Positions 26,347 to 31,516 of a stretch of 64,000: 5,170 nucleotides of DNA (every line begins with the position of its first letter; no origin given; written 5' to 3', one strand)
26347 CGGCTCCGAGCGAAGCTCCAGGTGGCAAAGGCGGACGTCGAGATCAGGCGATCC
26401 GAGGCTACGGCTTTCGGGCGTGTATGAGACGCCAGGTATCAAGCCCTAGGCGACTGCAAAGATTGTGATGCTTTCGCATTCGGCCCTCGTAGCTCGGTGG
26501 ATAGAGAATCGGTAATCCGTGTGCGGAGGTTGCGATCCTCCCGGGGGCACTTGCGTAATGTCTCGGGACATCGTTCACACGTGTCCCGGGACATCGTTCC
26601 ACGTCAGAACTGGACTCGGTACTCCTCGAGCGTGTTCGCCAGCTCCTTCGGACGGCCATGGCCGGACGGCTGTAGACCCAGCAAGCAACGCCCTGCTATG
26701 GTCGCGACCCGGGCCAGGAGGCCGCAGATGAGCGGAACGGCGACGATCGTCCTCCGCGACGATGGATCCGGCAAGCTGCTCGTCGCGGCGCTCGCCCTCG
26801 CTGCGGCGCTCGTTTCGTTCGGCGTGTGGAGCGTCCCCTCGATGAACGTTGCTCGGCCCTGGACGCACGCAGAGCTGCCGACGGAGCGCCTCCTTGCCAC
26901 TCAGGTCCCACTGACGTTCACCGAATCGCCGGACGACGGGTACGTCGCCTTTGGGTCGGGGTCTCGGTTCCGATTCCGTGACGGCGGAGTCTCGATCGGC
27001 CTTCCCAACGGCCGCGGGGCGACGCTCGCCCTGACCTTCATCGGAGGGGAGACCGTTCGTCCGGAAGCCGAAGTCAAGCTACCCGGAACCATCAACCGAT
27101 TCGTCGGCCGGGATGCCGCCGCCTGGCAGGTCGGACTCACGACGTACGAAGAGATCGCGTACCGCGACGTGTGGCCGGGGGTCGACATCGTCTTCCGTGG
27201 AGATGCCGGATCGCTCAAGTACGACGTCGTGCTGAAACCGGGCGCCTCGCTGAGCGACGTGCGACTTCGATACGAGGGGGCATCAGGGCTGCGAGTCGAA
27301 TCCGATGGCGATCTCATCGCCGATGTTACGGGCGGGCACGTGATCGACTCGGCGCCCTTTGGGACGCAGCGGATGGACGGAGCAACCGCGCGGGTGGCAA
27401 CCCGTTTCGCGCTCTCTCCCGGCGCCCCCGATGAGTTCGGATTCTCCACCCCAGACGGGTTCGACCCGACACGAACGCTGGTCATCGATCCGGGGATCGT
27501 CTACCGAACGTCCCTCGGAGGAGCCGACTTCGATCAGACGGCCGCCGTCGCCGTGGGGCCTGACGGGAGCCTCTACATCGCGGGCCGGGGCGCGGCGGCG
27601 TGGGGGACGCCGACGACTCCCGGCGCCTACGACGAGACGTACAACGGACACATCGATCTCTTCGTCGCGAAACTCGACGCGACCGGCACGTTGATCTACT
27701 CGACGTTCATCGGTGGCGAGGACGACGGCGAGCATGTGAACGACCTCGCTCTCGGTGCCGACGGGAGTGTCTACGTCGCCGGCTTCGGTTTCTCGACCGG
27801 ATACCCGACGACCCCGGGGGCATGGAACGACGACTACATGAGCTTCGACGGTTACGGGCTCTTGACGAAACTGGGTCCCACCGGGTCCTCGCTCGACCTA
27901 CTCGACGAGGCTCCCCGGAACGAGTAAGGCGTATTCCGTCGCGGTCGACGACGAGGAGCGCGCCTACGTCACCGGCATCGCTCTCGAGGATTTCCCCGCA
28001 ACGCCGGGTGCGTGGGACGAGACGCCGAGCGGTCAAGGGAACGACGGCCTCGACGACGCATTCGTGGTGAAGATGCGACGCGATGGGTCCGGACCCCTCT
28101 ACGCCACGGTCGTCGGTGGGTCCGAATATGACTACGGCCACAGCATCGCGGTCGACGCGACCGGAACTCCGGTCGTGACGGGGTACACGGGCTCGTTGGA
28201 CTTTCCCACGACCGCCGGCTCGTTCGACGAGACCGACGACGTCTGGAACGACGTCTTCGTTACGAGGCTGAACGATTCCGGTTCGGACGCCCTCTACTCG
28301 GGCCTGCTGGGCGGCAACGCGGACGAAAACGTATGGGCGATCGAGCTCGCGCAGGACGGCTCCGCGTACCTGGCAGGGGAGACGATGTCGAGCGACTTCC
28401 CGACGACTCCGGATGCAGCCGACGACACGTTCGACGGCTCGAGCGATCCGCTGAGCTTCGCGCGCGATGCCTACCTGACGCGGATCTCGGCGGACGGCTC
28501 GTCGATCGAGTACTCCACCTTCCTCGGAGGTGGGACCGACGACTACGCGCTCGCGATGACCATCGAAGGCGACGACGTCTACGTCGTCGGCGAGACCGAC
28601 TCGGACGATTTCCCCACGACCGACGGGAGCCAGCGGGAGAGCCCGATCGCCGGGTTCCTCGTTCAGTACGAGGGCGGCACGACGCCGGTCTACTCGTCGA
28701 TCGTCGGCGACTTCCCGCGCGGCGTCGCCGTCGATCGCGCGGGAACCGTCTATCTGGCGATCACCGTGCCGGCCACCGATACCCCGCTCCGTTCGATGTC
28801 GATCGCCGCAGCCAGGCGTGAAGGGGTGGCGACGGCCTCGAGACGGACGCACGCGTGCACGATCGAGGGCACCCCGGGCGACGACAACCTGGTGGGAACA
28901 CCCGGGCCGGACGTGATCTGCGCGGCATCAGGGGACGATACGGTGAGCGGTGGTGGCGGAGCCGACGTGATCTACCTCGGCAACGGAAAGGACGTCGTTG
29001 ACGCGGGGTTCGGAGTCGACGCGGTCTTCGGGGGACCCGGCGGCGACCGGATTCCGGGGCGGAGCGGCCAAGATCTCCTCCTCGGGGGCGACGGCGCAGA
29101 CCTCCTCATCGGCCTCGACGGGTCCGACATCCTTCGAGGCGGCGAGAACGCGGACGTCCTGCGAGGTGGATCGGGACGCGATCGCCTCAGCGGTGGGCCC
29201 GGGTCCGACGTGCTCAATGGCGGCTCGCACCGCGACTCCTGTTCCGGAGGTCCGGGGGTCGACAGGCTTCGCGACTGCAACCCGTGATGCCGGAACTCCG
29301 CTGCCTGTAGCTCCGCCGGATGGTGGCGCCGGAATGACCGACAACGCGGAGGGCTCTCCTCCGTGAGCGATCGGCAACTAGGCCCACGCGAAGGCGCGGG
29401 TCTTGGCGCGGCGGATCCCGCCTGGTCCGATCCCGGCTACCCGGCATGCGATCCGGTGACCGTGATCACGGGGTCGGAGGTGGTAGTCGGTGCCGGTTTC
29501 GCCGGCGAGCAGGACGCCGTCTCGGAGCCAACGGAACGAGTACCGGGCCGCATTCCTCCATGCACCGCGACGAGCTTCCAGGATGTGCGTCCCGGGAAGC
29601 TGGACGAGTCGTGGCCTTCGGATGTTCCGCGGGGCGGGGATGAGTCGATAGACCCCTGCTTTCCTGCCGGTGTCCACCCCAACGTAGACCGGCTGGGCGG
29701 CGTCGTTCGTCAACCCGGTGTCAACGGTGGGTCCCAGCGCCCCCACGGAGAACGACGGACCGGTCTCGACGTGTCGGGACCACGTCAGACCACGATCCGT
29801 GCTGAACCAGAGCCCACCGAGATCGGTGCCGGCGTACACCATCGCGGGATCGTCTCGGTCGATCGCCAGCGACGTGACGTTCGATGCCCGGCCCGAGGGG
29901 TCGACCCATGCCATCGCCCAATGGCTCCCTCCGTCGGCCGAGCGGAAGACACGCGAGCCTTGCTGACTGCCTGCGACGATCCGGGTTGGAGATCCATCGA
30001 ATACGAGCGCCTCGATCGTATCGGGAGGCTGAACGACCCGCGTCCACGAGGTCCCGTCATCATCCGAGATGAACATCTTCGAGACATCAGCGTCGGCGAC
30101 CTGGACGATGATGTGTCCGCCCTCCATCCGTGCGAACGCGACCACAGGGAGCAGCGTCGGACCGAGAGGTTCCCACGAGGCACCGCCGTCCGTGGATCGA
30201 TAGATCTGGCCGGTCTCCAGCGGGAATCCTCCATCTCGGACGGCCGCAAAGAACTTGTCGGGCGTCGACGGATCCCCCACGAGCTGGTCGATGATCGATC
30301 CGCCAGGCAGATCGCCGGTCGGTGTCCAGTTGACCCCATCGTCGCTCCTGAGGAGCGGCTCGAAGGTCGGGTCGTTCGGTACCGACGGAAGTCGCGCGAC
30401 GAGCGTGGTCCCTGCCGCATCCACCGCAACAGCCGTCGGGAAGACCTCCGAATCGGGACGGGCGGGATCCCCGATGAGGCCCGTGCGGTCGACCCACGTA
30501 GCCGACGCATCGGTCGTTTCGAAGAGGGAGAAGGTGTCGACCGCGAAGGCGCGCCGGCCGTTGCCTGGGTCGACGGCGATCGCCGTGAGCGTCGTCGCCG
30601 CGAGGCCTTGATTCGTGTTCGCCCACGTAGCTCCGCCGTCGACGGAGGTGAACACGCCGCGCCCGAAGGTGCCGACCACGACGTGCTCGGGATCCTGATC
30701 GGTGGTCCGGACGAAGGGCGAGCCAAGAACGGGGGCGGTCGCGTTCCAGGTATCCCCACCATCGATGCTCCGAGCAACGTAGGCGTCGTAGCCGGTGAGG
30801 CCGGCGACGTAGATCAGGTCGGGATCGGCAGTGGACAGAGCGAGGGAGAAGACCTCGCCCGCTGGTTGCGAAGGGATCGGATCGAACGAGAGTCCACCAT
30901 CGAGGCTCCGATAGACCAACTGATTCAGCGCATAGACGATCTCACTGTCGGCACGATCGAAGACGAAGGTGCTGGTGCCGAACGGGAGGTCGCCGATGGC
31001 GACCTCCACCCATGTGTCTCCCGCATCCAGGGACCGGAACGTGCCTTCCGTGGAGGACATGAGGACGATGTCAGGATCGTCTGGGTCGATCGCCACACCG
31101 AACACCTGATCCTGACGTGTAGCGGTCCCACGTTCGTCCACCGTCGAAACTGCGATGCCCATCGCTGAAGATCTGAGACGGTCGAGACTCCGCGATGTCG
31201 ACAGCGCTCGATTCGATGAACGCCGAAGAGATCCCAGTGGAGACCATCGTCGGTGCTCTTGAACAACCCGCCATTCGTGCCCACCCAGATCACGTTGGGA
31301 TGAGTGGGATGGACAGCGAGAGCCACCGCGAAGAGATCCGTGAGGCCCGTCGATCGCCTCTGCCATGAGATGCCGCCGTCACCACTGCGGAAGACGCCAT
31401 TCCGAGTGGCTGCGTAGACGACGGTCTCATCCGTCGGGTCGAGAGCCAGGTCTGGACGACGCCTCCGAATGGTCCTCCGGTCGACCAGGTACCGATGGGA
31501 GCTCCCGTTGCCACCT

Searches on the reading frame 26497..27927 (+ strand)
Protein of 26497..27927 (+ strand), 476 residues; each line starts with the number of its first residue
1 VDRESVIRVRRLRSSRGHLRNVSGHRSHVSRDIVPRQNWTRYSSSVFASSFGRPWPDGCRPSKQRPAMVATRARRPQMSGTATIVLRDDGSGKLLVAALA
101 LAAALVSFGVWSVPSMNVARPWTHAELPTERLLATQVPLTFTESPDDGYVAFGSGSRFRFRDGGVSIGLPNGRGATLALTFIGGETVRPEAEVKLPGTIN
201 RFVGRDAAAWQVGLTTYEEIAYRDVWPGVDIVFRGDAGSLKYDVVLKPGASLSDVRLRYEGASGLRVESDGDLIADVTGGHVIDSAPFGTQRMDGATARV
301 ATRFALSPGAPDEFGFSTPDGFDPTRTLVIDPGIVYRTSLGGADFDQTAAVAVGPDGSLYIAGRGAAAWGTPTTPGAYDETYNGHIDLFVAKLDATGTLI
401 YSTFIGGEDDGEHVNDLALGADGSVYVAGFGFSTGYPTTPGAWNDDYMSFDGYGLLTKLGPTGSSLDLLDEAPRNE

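Call 54: search_protein_families(library=pfam, proteins=[window:26497-27927:+], max_evalue=0.001)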
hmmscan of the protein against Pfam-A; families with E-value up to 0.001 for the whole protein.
window:26497-27927:+ (476 aa): 1 family
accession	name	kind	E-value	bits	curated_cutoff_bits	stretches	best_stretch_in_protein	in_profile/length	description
PF25778.1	DUF7948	-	5.9e-40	138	27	1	174-332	58-213/214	Domain of unknown function (DUF7948)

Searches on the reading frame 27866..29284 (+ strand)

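Call 51: search_protein_families(library=pfam, proteins=[window:27866-29284:+], max_evalue=0.00001)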
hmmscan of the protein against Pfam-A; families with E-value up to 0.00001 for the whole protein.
window:27866-29284:+ (473 aa): 2 families
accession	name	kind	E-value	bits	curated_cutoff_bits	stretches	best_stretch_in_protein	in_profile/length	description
PF00353.25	HemolysinCabind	-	5.6e-23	81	23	3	434-468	2-36/36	RTX calcium-binding nonapeptide repeat (4 copies)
PF06739.17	SBBP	-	7.7e-13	48.6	20.5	0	20-37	13-30/38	Beta-propeller repeat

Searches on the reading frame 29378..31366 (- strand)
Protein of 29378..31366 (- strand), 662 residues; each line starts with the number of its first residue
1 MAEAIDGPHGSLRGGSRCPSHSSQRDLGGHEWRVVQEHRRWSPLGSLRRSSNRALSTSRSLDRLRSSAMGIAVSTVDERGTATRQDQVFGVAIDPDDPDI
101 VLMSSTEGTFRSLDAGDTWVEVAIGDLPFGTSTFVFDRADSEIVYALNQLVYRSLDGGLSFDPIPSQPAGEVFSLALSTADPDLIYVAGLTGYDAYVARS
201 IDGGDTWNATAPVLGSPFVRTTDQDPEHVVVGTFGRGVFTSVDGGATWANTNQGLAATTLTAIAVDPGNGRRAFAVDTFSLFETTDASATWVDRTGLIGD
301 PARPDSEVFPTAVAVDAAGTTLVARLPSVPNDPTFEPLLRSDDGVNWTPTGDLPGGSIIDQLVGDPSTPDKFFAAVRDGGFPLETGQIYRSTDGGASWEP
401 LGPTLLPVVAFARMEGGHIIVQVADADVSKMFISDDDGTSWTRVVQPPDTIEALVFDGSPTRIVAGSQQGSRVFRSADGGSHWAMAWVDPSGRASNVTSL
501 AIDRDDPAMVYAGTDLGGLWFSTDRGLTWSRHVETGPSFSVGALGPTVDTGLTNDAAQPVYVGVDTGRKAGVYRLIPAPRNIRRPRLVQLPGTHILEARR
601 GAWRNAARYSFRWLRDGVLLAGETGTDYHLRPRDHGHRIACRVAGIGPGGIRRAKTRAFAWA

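Call 74: search_protein_families(library=pfam, proteins=[window:29378-31366:-], max_evalue=0.001)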
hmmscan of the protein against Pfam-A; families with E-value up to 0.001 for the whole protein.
window:29378-31366:- (662 aa): 3 families
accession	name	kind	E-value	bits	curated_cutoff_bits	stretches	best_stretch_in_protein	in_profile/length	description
PF15902.12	Sortilin-Vps10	-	4.6e-22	78.9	33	2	341-444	7-112/446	Sortilin, neurotensin receptor 3,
PF02012.26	BNR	-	4.7e-13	47.5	27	0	389-399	1-11/12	BNR/Asp-box repeat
PF13088.12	BNR_2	-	8.2e-05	22.5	31.4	0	283-445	86-252/277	BNR repeat-like domain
